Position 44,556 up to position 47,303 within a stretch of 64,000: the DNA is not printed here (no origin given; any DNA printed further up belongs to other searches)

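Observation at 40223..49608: Eight-gene translationally coupled operon linking a cytoplasmic activase/DUF2229/FAD-oxidoreductase module to three envelope lipoproteins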

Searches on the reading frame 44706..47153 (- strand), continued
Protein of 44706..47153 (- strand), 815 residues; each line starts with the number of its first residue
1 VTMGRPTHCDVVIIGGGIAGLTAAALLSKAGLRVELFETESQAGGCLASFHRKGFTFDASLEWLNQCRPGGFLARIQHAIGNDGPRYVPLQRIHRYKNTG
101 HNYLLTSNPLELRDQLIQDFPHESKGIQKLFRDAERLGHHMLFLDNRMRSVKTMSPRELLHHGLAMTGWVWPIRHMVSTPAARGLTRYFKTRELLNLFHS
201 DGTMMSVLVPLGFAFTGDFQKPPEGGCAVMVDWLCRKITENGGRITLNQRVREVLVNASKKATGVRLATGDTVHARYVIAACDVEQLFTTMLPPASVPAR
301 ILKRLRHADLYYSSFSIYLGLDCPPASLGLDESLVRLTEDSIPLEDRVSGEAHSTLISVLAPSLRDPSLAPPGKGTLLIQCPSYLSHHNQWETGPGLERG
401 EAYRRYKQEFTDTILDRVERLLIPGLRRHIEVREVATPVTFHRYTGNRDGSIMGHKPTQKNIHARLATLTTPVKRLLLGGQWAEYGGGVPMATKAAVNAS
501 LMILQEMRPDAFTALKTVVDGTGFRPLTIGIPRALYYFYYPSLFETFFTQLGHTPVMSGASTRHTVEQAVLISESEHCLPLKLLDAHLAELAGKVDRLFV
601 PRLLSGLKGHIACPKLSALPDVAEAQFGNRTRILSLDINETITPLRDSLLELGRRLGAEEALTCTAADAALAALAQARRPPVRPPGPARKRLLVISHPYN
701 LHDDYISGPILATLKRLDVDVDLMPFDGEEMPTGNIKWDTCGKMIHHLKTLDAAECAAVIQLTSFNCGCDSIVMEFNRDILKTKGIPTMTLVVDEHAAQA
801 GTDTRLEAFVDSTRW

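Call 17: find_encoding_contigs(protein=P0018, flank=10000, max_places=2)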
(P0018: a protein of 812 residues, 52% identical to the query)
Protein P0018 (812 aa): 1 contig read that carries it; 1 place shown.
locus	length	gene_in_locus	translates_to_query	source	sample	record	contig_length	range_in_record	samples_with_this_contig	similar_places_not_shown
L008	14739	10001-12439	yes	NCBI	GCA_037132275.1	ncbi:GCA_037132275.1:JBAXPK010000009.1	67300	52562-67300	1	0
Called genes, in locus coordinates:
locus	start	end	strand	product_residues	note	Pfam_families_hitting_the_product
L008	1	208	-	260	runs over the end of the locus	PF02900:LigB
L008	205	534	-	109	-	PF01713:Smr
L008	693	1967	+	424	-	PF13506:Glyco_transf_21, PF03142:Chitin_synth_2 (faint), PF10111:Glyco_tranf_2_2, PF13641:Glyco_tranf_2_3, PF00535:Glycos_transf_2, PF13632:Glyco_trans_2_3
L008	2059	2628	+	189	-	PF07638:Sigma70_ECF (faint), PF04542:Sigma70_r2, PF08281:Sigma70_r4_2, PF04545:Sigma70_r4 (weak)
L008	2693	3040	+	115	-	-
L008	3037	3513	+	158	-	PF13801:Metal_resist, PF07813:LTXXQ (weak)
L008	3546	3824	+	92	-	PF04945:YHS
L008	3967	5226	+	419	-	PF02321:OEP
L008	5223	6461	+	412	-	PF19335:HMBD, PF25917:BSH_RND (weak), PF25919:BSH_CusB, PF25973:BSH_CzcB, PF25869:3HB_CusB, PF25954:Beta-barrel_RND_2, PF25989:YknX_C (faint), PF25975:CzcB_C (weak)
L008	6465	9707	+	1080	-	PF00873:ACR_tran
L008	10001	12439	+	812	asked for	PF01266:DAO (faint), PF01593:Amino_oxidase, PF13450:NAD_binding_8, PF09989:DUF2229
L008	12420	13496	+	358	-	PF06050:HGD-D (weak)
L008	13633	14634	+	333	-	PF01869:BcrAD_BadFG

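Call 19: find_related_loci(query=A1, collection=genome_contigs, flank=10000)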
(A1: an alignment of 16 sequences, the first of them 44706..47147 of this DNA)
Query A1 (813 aa) in genome_contigs; peptide patterns used: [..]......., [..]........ (x = any residue, [..] = any of these).
181 stretches matched a pattern; 146 encode a relative of the query (tblastn E <= 1e-3); the best 80 are kept; 80 distinct loci.
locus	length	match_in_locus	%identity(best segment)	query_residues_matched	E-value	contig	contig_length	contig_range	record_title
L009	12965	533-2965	93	3-813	0e+0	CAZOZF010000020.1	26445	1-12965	MAG TPA_asm: uncultured Verrucomicrobiota bacterium isolate SRP272421_co1_241 genome assembly, contig: NODE_4369_length_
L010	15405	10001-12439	93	1-813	0e+0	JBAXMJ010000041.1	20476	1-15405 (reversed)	MAG: bacterium isolate ELA450 MAG450_41, whole genome shotgun sequence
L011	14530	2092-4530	88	1-813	0e+0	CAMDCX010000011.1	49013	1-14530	MAG: PVC group bacterium isolate MiH-14oct19-100 genome assembly, contig: MiH-14oct19-C1142, whole genome shotgun sequen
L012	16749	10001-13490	88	1-813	0e+0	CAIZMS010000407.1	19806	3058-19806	uncultured bacterium isolate Loc080925-8m_bin-101 genome assembly, contig: bin-101:407/419, whole genome shotgun sequenc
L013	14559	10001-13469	74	8-813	0e+0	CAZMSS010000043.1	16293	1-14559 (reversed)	MAG TPA_asm: uncultured Verrucomicrobiota bacterium isolate binchicken_co2_359 genome assembly, contig: NODE_2486_length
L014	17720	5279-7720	66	1-813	0e+0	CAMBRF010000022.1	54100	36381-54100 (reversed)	MAG: PVC group bacterium isolate MiH-14oct19-80 genome assembly, contig: MiH-14oct19-C940, whole genome shotgun sequence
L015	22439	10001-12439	54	2-813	0e+0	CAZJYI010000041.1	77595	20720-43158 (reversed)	MAG TPA_asm: uncultured Victivallales bacterium isolate binchicken_co97_160 genome assembly, contig: NODE_1125_length_77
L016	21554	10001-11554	48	1-518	6e-157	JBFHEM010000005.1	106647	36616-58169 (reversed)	MAG: Tichowtungia sp. isolate Mix_sand07.2021.05.G.10 k141_493090_length_106647_cov_19.0000, whole genome shotgun sequen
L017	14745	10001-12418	52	7-812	0e+0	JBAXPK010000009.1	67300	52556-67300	MAG: bacterium isolate ELA529 MAG529_9, whole genome shotgun sequence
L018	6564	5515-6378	56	526-813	8e-101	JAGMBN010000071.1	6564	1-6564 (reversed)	MAG: bacterium isolate RS_16_22 ZL425.bin.22.fa_71, whole genome shotgun sequence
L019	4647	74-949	54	523-813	2e-98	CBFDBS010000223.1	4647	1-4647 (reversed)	MAG TPA_asm: uncultured bacterium isolate SRR26215677_binner13_Refined_51 genome assembly, contig: ERZ25073487.24742, wh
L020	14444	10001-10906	55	512-813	8e-96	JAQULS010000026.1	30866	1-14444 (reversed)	MAG: Acidobacteriota bacterium isolate STD1_136 NODE_2974_length_30866_cov_4.556394_Sandtown_D1, whole genome shotgun se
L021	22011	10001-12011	52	492-812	5e-94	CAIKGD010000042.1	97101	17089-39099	MAG: uncultured Verrucomicrobia bacterium isolate I2_bin-230 genome assembly, contig: bin-230:42/88, whole genome shotgu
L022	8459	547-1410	54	526-812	7e-90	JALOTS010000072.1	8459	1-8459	MAG: Pontiellaceae bacterium isolate Prado239 scaffold_16347, whole genome shotgun sequence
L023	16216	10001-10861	52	526-812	1e-86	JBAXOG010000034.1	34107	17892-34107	MAG: bacterium isolate ELA499 MAG499_34, whole genome shotgun sequence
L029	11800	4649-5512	53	525-812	2e-81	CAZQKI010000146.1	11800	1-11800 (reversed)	MAG TPA_asm: uncultured Lentisphaerales bacterium isolate SRP272421_co1_165 genome assembly, contig: NODE_17748_length_1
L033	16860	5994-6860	53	526-813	5e-77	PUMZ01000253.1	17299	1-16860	MAG: Candidatus Brocadiaceae bacterium isolate B1Sed10_209R1 B1-Sed10-C3625, whole genome shotgun sequence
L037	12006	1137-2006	47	524-810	8e-76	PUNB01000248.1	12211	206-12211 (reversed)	MAG: Lentisphaerae bacterium isolate B1Sed10_208R1 B1-Sed10-C6932, whole genome shotgun sequence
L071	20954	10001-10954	48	506-810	4e-77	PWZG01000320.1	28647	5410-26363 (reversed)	MAG: PVC group bacterium isolate T3Sed10_164 T3-Sed10-C2357, whole genome shotgun sequence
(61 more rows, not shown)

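Call 22: find_encoding_contigs(protein=P0006, flank=10000, max_places=1)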
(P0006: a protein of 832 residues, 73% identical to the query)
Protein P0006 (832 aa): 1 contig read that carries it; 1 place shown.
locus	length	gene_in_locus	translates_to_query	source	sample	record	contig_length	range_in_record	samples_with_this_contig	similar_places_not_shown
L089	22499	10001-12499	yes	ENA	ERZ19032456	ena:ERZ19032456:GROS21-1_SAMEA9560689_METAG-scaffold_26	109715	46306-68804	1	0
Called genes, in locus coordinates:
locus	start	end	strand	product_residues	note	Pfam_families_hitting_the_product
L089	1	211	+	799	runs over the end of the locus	-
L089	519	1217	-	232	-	PF00072:Response_reg, PF00196:GerE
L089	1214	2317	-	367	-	PF00072:Response_reg, PF07730:HisKA_3, PF13581:HATPase_c_2 (weak), PF02518:HATPase_c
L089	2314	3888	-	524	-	PF00512:HisKA, PF02518:HATPase_c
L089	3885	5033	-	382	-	PF04339:FemAB_like, PF13480:Acetyltransf_6 (weak)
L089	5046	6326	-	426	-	PF00155:Aminotran_1_2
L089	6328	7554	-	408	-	PF03349:Toluene_X, PF13505:OMP_b-brl (faint)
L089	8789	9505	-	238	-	PF13189:Cytidylate_kin2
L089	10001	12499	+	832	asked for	PF00890:FAD_binding_2 (weak), PF01266:DAO, PF01494:FAD_binding_3 (weak), PF01593:Amino_oxidase, PF01946:Thi4 (weak), PF12831:FAD_oxidored (faint), PF13450:NAD_binding_8, PF09989:DUF2229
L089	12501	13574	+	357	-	PF06050:HGD-D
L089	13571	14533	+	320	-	PF01869:BcrAD_BadFG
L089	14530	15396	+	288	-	PF01522:Polysacc_deac_1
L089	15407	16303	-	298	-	PF02574:S-methyl_trans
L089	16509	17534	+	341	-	PF13174:TPR_6 (faint), PF13424:TPR_12 (faint), PF13432:TPR_16 (weak), PF13525:YfiO (weak)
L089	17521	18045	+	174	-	PF04390:LptE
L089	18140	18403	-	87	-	PF01649:Ribosomal_S20p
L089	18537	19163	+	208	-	PF04542:Sigma70_r2, PF08281:Sigma70_r4_2, PF04545:Sigma70_r4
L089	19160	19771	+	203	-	-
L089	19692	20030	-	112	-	PF02410:RsfS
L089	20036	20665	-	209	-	PF01467:CTP_transf_like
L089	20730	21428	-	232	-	PF03372:Exo_endo_phos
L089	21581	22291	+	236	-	PF00215:OMPdecase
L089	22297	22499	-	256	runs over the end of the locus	PF20582:UPF0758_N, PF14464:Prok-JAB (weak), PF04002:RadC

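Call 23: find_encoding_contigs(protein=P0010, flank=10000, max_places=1)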
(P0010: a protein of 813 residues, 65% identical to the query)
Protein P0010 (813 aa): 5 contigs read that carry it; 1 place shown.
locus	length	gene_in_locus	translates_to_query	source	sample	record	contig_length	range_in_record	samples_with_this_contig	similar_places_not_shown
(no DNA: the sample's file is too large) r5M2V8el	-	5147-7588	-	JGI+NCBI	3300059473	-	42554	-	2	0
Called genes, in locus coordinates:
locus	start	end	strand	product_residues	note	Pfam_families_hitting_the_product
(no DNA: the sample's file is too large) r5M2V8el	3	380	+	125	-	?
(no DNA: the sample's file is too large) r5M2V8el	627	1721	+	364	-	PF00712:DNA_pol3_beta, PF02767:DNA_pol3_beta_2, PF02768:DNA_pol3_beta_3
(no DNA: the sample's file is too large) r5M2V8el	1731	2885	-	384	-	PF00294:PfkB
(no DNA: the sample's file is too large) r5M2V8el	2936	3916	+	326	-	PF00248:Aldo_ket_red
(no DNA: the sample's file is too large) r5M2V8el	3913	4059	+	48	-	-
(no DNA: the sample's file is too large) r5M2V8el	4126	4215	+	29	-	-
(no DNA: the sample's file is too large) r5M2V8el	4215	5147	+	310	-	PF01522:Polysacc_deac_1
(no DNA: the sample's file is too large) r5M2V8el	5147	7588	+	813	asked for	PF00890:FAD_binding_2 (faint), PF01266:DAO (faint), PF01593:Amino_oxidase, PF13450:NAD_binding_8, PF09989:DUF2229, PF06050:HGD-D (faint)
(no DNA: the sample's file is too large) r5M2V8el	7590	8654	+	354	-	PF06050:HGD-D (weak)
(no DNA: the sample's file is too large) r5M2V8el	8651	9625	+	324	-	PF01869:BcrAD_BadFG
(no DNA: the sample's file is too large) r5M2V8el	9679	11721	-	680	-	PF00999:Na_H_Exchanger, PF02080:TrkA_C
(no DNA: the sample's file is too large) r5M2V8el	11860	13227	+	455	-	PF03721:UDPG_MGDP_dh_N, PF00984:UDPG_MGDP_dh, PF03720:UDPG_MGDP_dh_C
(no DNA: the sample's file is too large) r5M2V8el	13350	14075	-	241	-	PF04893:Yip1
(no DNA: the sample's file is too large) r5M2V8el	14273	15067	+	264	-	PF12838:Fer4_7 (faint), PF13484:Fer4_16 (faint), PF14697:Fer4_21 (faint), PF00037:Fer4 (weak), PF13187:Fer4_9 (weak), PF13237:Fer4_10 (weak)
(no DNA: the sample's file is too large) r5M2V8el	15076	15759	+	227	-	PF00702:Hydrolase, PF12710:HAD, PF13419:HAD_2, PF13242:Hydrolase_like (weak)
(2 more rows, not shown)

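Call 26: search_solved_structures(query=window:44706-47147:-, max_evalue=0.01)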
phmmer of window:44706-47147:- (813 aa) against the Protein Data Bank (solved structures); distinct sequences matched with E-value up to 0.01: 70 (the best 60 are shown).
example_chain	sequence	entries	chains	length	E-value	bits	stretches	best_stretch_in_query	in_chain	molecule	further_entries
4dgk_A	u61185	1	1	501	3.5e-12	48.6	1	10-501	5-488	Phytoene dehydrogenase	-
3ka7_A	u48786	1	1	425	1.9e-10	42.9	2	9-72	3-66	Oxidoreductase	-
4rep_A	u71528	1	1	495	7.4e-09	37.6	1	9-500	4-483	Gamma-carotene desaturase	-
1sez_A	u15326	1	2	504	3.3e-07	32.1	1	9-111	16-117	Protoporphyrinogen oxidase, mitochondrial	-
7eme_A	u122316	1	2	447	4.1e-05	25.2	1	5-63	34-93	NAD(P)/FAD-dependent oxidoreductase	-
2c73_A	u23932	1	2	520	0.00013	23.6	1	6-47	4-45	AMINE OXIDASE (FLAVIN-CONTAINING) B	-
2c75_A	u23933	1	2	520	0.00013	23.6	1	6-47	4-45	AMINE OXIDASE (FLAVIN-CONTAINING) B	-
2xfo_A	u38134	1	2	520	0.00013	23.6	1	6-47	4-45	Amine oxidase [flavin-containing] B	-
1gos_A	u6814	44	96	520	0.00013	23.6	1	6-47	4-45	MONOAMINE OXIDASE | AMINE OXIDASE [FLAVIN-CONTAINING] B | AMINE OXIDASE (FLAVIN-CONTAINING) B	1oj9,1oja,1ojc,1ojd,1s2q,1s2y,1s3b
2bk4_A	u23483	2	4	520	0.00013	23.6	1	6-47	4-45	AMINE OXIDASE [FLAVIN-CONTAINING] B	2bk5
2c72_A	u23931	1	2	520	0.00013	23.6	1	6-47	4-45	AMINE OXIDASE (FLAVIN-CONTAINING) B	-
2c76_A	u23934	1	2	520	0.00013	23.6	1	6-47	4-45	AMINE OXIDASE (FLAVIN-CONTAINING) B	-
2xfu_A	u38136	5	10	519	0.00014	23.4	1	6-47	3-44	Amine oxidase [flavin-containing] B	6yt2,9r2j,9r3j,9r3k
3zyx_A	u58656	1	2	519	0.00018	23.1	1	6-47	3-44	AMINE OXIDASE [FLAVIN-CONTAINING] B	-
4zcc_A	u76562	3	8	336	0.001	20.6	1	9-61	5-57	Renalase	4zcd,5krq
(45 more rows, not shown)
